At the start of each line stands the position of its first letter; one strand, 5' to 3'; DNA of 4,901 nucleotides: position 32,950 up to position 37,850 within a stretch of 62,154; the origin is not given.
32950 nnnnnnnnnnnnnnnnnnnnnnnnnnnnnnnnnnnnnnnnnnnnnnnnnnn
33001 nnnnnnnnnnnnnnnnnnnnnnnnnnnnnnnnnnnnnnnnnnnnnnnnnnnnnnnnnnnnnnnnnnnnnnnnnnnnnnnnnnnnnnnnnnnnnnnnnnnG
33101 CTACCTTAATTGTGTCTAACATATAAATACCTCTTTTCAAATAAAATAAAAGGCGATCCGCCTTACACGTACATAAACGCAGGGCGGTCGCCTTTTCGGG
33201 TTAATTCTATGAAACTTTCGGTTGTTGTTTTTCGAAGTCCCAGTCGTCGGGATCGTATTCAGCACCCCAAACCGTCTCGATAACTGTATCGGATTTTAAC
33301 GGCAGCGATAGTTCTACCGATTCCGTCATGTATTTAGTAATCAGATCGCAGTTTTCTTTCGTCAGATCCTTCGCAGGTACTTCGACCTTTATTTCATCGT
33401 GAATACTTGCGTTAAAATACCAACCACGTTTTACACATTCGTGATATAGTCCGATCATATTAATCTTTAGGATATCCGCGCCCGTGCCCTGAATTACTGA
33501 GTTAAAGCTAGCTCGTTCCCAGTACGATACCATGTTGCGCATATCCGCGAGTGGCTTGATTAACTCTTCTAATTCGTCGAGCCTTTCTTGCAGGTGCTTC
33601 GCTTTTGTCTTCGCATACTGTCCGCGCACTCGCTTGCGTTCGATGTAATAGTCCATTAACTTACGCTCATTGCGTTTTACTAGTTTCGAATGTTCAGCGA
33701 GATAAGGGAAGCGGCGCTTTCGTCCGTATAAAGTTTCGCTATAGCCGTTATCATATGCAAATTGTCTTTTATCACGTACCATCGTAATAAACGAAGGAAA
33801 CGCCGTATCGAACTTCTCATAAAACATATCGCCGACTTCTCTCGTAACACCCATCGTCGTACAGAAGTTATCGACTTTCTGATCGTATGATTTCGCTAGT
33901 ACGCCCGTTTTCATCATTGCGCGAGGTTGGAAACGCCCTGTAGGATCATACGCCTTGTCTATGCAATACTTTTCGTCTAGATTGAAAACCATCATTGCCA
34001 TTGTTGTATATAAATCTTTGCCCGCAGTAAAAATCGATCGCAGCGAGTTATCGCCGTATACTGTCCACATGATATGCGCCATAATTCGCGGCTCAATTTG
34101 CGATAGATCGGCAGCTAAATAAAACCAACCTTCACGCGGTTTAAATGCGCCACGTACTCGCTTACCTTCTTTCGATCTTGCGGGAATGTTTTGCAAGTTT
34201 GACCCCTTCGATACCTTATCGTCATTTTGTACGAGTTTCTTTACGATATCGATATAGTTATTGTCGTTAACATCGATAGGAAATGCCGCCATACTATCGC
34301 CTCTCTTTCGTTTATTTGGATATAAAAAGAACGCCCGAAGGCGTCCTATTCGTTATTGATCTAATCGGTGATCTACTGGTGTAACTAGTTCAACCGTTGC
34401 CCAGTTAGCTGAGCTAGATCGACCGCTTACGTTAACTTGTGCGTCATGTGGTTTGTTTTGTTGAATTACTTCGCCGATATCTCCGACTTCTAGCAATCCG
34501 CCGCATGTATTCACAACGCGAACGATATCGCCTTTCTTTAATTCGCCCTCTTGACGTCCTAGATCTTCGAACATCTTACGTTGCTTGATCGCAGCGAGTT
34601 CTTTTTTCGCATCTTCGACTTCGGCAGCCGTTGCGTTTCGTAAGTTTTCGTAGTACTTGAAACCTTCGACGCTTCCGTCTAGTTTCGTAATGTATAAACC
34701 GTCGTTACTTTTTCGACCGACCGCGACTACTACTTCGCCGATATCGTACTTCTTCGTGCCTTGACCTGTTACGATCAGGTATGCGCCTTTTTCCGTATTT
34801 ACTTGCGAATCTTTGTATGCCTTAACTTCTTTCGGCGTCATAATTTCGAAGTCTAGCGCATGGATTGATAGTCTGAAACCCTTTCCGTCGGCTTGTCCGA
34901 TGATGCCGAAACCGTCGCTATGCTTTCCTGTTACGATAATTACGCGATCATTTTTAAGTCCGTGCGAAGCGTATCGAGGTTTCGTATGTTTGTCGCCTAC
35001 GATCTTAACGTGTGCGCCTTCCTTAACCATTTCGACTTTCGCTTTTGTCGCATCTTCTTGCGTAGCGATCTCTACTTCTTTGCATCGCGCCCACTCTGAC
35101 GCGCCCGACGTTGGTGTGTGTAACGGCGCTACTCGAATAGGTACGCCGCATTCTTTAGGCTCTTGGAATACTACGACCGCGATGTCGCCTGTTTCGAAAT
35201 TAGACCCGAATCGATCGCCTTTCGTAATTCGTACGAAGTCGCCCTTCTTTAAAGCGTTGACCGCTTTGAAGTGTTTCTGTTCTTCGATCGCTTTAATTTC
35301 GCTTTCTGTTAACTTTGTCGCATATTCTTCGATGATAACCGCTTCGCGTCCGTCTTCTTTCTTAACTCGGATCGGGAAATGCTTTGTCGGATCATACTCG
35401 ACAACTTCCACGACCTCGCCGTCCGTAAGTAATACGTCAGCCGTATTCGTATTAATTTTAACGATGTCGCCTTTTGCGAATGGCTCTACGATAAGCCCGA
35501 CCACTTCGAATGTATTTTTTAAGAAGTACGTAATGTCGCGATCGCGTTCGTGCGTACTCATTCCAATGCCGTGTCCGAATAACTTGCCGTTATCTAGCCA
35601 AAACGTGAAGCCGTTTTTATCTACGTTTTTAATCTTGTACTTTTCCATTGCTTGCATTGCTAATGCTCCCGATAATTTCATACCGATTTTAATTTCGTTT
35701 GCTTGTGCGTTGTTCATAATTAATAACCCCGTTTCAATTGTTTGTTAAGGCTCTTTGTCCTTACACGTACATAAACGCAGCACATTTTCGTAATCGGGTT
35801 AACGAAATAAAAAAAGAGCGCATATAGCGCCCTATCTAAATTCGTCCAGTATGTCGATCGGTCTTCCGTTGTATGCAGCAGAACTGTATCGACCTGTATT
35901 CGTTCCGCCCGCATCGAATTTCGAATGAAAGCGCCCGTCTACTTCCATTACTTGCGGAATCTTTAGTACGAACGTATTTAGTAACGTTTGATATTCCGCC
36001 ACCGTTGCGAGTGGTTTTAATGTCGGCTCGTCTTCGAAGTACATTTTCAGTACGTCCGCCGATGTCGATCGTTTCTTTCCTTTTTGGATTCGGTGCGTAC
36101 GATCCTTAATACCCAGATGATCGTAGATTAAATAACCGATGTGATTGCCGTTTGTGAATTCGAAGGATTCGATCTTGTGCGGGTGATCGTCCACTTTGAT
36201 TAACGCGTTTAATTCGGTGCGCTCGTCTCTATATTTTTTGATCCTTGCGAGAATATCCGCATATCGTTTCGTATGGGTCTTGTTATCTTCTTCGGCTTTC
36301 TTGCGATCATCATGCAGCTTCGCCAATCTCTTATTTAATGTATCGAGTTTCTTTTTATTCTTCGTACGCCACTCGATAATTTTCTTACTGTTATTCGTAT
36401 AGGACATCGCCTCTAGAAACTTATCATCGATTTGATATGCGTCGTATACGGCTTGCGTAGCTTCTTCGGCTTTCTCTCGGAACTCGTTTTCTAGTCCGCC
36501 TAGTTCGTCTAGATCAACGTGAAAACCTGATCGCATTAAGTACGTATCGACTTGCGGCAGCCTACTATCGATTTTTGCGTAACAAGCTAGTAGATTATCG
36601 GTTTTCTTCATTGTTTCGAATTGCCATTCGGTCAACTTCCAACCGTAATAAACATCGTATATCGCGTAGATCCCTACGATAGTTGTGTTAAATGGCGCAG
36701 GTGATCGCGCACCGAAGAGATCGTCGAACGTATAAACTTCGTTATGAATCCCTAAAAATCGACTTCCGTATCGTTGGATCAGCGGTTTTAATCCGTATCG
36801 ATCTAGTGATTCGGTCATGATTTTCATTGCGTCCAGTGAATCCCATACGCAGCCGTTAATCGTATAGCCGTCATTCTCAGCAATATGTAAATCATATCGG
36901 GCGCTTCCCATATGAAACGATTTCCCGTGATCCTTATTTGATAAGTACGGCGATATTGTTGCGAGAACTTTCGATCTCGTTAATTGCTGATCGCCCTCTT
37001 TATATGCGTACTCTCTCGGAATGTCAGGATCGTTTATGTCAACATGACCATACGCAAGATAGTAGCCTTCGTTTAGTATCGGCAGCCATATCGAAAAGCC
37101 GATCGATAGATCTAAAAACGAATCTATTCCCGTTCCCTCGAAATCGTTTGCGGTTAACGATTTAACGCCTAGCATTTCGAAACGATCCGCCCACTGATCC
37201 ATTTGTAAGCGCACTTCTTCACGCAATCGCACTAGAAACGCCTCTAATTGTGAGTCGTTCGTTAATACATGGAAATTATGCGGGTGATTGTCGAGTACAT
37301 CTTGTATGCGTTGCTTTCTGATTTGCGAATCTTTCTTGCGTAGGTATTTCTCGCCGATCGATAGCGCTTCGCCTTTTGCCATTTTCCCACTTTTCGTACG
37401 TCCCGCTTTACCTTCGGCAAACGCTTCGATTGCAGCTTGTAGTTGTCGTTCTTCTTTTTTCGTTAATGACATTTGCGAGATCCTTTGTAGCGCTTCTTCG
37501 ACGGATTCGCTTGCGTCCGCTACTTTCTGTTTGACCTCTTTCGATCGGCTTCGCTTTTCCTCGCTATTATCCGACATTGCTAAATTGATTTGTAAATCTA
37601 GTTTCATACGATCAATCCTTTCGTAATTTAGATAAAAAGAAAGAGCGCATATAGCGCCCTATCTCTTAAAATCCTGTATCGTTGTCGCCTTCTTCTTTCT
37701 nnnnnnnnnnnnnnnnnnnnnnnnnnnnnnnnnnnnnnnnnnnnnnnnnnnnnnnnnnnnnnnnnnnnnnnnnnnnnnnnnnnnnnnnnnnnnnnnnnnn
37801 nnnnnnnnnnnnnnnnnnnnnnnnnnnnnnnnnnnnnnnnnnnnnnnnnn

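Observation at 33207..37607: Family-A DNA polymerase split inside its most conserved motif by a terminator-box-gene-terminator cassette encoding a 454-aa SH3-like repeat protein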

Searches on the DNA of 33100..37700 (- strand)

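Call 7: search_dna_similar(query=window:33100-37700:-, collection=phages, mode=near, max_rows=30)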
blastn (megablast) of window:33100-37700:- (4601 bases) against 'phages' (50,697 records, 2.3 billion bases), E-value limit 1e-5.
No match.

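Call 48: search_dna_similar(query=window:33100-37700:-, collection=plasmids, mode=near, max_rows=15)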
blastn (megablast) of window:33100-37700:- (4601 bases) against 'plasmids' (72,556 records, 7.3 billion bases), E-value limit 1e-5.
Records with a match: 4; places in all: 4; records where one place covers at least 80% of the query: 1.
Best place of each record, by identity: 80-90% 1; 60-80% 3.
By first word of the organism name: Bacillus 4.
By predicted mobility (MOB-suite, as given by PLSDB): non-mobilizable 4.
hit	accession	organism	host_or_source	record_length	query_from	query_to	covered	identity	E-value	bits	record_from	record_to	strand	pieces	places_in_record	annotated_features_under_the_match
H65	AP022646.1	Bacillus wiedmannii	-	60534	1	4564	82%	84.9%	0e+0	3780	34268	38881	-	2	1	hypothetical protein (x4)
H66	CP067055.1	Bacillus mycoides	soil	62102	389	4485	44%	77.8%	0e+0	1211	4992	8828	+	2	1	DNA polymerase I | hypothetical protein (x2)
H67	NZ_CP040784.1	Bacillus thuringiensis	whole organism,soil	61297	494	4481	37%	74.8%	8e-95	707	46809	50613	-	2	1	DNA polymerase I | DNA polymerase | hypothetical protein (x2)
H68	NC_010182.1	Bacillus mycoides KBAB4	-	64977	520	1160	14%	76.7%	2e-90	342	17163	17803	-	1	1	DNA polymerase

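Call 50: get_annotated_region(hit=H65, flank=2500)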
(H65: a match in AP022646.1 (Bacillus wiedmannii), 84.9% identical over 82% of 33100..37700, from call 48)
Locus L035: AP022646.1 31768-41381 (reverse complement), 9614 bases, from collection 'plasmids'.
description: Bacillus wiedmannii PL1 plasmid pBwiPL1-3 DNA, complete sequence
organism: Bacillus wiedmannii (NCBI taxid 1890302)
taxonomy: Bacteria; Bacillota; Bacilli; Bacillales; Bacillaceae; Bacillus; Bacillus wiedmannii
host: -; source: -; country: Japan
typing (MOB-suite, as given by PLSDB): non-mobilizable
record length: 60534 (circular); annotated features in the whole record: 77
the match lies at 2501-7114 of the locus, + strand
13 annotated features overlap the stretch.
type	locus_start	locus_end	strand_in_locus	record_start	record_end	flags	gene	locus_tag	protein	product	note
CDS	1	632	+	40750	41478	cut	-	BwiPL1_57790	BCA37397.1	hypothetical protein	-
CDS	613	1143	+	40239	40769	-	-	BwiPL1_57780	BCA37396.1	hypothetical protein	-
CDS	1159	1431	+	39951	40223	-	-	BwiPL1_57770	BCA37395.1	hypothetical protein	-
CDS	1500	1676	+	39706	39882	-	-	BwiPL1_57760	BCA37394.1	hypothetical protein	-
CDS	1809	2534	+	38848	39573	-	-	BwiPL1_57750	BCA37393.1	hypothetical protein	-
CDS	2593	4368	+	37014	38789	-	-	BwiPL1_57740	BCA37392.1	hypothetical protein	-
CDS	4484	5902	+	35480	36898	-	-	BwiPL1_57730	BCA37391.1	hypothetical protein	-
CDS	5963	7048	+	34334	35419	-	-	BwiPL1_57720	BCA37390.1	hypothetical protein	-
CDS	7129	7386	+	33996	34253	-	-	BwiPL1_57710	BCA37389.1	hypothetical protein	-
CDS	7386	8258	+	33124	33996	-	-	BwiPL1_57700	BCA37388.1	hypothetical protein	-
CDS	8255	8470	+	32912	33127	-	-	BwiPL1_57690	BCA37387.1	hypothetical protein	-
CDS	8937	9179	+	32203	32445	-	-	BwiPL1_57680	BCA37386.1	hypothetical protein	-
CDS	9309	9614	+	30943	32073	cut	-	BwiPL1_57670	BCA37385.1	hypothetical protein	-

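Call 51: get_annotated_region(hit=H67, flank=2500)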
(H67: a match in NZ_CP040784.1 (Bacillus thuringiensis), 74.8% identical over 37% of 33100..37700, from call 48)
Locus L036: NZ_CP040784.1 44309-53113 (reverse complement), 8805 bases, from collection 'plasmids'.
description: Bacillus thuringiensis strain HM-311 plasmid p2, complete sequence
organism: Bacillus thuringiensis (NCBI taxid 1428)
taxonomy: Bacteria; Bacillota; Bacilli; Bacillales; Bacillaceae; Bacillus; Bacillus thuringiensis
host: -; source: whole organism,soil; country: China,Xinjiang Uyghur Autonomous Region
typing (MOB-suite, as given by PLSDB): non-mobilizable
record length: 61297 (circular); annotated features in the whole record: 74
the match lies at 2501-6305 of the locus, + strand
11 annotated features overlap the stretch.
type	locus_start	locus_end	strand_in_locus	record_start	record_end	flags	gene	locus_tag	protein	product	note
CDS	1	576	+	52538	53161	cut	-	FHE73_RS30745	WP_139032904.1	hypothetical protein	-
CDS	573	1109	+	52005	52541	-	-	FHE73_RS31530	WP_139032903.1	hypothetical protein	-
CDS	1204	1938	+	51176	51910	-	-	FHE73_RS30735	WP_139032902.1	hypothetical protein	-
CDS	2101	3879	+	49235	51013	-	-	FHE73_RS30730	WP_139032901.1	DNA polymerase I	-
CDS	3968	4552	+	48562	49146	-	-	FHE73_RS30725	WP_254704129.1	hypothetical protein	-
CDS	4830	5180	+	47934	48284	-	-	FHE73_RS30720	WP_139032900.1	hypothetical protein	-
CDS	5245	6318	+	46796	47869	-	-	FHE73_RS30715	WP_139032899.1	DNA polymerase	GO:0006260 - DNA replication [Evidence IEA]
CDS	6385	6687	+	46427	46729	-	-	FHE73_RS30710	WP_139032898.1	hypothetical protein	-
CDS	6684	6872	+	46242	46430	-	-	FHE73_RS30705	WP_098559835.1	hypothetical protein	-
CDS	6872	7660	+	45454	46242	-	-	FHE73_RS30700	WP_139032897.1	3'-5' exonuclease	-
CDS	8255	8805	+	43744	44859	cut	-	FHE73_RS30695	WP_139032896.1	hypothetical protein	-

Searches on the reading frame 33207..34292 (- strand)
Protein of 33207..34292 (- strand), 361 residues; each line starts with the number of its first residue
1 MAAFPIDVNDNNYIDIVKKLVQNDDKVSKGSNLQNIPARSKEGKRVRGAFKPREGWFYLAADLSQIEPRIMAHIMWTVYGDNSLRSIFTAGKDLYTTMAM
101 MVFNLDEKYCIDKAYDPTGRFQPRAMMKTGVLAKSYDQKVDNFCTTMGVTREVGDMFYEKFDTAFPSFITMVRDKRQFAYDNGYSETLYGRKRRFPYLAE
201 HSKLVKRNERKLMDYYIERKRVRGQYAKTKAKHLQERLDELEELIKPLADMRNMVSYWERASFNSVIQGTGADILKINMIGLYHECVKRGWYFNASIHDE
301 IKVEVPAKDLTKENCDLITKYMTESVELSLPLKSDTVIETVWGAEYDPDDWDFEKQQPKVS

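Call 6: search_protein_families(library=pfam, proteins=[window:33207-34292:-], max_evalue=0.1)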
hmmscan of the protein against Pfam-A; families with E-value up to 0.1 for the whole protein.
window:33207-34292:- (361 aa): 3 families
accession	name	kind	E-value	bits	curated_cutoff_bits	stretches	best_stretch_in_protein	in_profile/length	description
PF00476.26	DNA_pol_A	-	1.1e-45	156.6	34.3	1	28-343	123-380/381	DNA polymerase family A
PF23349.2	BBS7_hp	-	0.043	14.4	27.8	1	202-241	66-105/114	BBS7 hairpin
PF07716.20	bZIP_2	-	0.078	13.5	22.3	0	218-246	21-49/54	Basic region leucine zipper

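Call 8: search_protein_families(library=phrogs, proteins=[window:33207-34292:-], max_evalue=0.01)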
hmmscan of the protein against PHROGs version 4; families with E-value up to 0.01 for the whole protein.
window:33207-34292:- (361 aa): 8 families
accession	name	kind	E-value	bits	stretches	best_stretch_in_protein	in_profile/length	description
phrog_10285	-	DNA, RNA and nucleotide metabolism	9.3e-123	410.3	1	1-344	1-320/321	DNA polymerase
phrog_17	-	DNA, RNA and nucleotide metabolism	6.9e-49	167.8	1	28-355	977-1243/1445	DNA polymerase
phrog_5995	-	DNA, RNA and nucleotide metabolism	1.1e-15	58.9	1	135-357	5-190/236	DNA polymerase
phrog_2573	-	DNA, RNA and nucleotide metabolism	8e-14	52.5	1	46-338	5-270/336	DNA polymerase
phrog_15971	-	DNA, RNA and nucleotide metabolism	1.2e-08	35.5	1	31-75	143-183/376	DNA polymerase I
phrog_23226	-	DNA, RNA and nucleotide metabolism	0.0031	17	1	25-111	307-390/611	DNA polymerase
phrog_8888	-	DNA, RNA and nucleotide metabolism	0.0063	17.5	0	247-316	129-203/295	DNA polymerase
phrog_7766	-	DNA, RNA and nucleotide metabolism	0.0073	16.7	0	266-335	111-176/186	DNA polymerase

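Call 22: find_related_loci(query=A2, collection=viral_contigs, flank=8000)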
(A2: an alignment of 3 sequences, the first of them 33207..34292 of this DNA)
Query A2 (361 aa) in viral_contigs; peptide patterns used: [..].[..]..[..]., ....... (x = any residue, [..] = any of these).
168 stretches matched a pattern; 30 encode a relative of the query (tblastn E <= 1e-3); 30 distinct loci.
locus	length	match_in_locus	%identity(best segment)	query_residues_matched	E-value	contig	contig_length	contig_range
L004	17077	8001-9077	91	1-359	0e+0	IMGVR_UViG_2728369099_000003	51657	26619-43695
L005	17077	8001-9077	82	1-361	0e+0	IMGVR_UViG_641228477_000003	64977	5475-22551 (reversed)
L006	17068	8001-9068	82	1-359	0e+0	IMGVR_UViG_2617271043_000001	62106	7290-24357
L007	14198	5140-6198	77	3-358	0e+0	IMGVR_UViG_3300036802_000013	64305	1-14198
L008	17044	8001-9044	61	8-358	2e-143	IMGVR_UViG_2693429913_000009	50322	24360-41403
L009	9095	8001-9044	59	8-358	4e-139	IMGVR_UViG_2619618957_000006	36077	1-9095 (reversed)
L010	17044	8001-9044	54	8-358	3e-122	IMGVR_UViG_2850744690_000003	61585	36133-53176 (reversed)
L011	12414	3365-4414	54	8-360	7e-121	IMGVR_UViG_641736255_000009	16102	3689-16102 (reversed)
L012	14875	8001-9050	53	6-358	1e-120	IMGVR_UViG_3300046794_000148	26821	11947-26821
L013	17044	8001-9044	53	8-358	3e-120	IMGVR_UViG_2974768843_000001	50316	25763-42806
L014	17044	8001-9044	53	7-358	6e-120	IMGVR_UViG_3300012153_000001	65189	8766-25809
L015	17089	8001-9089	53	8-358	5e-120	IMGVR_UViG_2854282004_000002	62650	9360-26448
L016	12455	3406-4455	51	6-358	2e-117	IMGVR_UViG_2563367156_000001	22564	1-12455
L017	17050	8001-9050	52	6-358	2e-117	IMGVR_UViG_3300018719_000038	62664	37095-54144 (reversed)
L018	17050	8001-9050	52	6-358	4e-117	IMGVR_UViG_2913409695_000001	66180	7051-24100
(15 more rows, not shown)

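Call 56: search_protein_families(library=padloc, proteins=[window:33207-34292:-], max_evalue=0.01)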
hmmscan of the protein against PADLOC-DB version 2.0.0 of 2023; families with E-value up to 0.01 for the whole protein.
window:33207-34292:- (361 aa): 1 family
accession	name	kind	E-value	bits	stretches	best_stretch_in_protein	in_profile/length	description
PDLC03816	RTasPolA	-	8.4e-07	26.2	1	44-329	272-463/475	DRT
